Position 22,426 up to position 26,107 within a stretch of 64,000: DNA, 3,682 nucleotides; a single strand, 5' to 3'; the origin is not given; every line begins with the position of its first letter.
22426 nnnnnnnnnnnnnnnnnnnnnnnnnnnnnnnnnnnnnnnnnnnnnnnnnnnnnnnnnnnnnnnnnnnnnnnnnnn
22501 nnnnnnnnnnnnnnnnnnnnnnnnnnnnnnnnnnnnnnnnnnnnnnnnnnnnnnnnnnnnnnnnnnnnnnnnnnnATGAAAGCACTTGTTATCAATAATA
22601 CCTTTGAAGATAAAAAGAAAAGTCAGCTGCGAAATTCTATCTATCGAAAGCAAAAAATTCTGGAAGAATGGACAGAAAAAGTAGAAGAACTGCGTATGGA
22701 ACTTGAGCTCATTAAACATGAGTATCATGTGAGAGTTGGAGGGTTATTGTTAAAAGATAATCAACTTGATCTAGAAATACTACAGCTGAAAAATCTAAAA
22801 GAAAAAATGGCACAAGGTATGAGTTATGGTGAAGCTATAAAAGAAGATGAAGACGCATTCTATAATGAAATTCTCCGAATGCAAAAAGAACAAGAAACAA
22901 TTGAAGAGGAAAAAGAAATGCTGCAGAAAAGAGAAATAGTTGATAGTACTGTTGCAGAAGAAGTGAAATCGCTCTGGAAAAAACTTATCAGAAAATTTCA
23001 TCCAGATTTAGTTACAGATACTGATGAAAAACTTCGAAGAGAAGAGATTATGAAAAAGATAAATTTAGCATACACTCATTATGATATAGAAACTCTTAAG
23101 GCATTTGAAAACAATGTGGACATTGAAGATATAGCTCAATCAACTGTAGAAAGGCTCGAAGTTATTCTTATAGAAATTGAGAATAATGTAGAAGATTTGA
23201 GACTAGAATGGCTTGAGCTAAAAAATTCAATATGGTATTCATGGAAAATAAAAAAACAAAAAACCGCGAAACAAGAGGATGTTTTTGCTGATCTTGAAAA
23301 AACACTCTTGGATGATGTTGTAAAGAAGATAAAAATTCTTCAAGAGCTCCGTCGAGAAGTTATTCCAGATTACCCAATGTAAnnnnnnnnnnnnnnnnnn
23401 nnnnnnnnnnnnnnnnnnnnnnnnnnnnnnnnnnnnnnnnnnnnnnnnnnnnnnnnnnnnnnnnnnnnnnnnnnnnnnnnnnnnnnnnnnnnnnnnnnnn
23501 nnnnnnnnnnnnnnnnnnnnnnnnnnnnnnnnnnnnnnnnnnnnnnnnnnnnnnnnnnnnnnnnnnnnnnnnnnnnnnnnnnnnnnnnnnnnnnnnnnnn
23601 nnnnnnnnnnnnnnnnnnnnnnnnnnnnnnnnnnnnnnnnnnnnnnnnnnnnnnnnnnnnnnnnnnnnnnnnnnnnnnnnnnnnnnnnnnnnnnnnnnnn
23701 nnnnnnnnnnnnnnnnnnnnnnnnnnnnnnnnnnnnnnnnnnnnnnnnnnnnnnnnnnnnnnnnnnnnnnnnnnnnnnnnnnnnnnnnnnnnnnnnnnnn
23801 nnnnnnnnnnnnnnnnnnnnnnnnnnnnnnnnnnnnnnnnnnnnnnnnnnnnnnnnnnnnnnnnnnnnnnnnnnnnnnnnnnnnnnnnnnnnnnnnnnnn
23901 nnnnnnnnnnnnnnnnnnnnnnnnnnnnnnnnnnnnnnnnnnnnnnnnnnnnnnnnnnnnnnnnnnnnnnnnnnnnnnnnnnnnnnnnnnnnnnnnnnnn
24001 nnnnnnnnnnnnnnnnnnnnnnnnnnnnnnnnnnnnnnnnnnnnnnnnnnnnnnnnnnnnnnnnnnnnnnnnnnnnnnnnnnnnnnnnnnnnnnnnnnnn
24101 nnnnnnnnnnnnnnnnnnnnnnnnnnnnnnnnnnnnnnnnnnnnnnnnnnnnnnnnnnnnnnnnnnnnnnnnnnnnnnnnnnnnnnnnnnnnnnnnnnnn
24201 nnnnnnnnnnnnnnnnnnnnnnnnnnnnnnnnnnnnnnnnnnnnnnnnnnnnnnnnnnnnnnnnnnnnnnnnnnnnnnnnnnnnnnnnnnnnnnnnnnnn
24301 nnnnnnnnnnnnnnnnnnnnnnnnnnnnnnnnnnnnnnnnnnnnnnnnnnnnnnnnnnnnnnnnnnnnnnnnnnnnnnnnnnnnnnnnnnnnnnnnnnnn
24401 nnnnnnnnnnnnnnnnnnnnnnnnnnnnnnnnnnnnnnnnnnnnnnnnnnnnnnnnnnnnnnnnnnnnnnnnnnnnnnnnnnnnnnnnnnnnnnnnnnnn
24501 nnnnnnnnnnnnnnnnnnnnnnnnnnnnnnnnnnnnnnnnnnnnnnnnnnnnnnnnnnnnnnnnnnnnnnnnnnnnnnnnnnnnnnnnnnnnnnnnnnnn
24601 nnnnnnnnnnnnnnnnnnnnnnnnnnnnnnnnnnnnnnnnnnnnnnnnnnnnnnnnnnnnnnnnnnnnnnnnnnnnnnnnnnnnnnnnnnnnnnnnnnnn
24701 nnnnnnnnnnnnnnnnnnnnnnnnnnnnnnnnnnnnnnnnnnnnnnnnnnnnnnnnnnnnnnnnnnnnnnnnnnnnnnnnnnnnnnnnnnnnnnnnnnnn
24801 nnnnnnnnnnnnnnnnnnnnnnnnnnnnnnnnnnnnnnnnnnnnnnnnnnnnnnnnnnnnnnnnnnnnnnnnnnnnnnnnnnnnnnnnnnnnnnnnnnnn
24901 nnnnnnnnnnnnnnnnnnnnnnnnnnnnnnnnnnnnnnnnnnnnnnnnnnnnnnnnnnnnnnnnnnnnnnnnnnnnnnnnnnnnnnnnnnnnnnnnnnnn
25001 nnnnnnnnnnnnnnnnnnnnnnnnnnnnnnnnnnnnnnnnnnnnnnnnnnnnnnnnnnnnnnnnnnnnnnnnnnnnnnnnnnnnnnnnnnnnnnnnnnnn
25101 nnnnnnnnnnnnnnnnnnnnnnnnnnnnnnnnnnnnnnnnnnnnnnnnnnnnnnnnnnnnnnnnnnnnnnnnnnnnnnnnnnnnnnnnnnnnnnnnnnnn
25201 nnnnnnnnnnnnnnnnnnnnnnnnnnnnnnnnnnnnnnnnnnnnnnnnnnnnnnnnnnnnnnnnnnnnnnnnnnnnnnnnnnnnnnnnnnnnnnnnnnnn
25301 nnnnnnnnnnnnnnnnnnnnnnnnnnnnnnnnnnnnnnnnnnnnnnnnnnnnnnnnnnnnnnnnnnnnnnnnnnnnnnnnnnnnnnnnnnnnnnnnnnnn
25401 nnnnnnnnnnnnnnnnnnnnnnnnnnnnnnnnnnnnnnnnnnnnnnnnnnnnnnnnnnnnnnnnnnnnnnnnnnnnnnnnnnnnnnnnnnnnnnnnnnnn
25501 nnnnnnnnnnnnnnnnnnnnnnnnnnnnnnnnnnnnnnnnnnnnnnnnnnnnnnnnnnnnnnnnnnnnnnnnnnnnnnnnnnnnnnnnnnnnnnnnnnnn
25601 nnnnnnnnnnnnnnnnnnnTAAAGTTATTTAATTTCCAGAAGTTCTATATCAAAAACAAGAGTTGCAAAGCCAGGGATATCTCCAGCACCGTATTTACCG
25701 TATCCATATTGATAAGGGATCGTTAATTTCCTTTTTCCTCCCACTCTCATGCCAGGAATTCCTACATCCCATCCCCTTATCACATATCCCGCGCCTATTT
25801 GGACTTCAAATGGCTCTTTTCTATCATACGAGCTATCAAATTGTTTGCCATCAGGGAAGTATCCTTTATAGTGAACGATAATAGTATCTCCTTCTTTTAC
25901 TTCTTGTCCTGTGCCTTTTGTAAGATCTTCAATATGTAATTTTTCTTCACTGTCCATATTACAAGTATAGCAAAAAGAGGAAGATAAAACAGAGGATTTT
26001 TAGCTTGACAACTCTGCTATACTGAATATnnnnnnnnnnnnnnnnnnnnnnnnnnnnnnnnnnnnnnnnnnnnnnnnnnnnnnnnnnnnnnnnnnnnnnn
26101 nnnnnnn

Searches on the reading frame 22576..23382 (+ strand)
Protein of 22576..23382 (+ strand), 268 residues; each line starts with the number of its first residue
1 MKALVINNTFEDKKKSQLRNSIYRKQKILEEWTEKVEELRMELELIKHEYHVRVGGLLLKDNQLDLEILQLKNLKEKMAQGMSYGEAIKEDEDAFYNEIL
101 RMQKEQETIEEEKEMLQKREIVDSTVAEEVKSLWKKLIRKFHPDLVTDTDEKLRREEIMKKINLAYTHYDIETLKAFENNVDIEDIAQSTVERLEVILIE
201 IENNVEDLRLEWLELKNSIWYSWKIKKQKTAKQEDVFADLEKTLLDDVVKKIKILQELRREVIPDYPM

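Call 14: search_protein_families(library=pfam, proteins=[window:22576-23382:+], max_evalue=0.001)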
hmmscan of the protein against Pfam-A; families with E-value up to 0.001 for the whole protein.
window:22576-23382:+ (268 aa): 1 family
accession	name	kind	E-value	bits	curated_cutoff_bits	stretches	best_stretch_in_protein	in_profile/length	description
PF00226.36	DnaJ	-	0.00031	21.2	27.8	1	127-167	14-51/63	DnaJ domain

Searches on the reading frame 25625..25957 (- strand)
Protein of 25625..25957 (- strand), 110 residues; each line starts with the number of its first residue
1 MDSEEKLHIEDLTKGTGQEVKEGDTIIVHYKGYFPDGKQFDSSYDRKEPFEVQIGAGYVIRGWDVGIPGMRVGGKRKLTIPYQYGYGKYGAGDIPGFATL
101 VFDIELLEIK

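Call 15: search_protein_families(library=pfam, proteins=[window:25625-25957:-], max_evalue=0.001)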
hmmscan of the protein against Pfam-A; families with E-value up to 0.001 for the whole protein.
window:25625-25957:- (110 aa): 1 family
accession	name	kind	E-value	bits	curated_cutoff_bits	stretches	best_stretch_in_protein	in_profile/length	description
PF00254.34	FKBP_C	-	6.5e-34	116.6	21.1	1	18-107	3-94/94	FKBP-type peptidyl-prolyl cis-trans isomerase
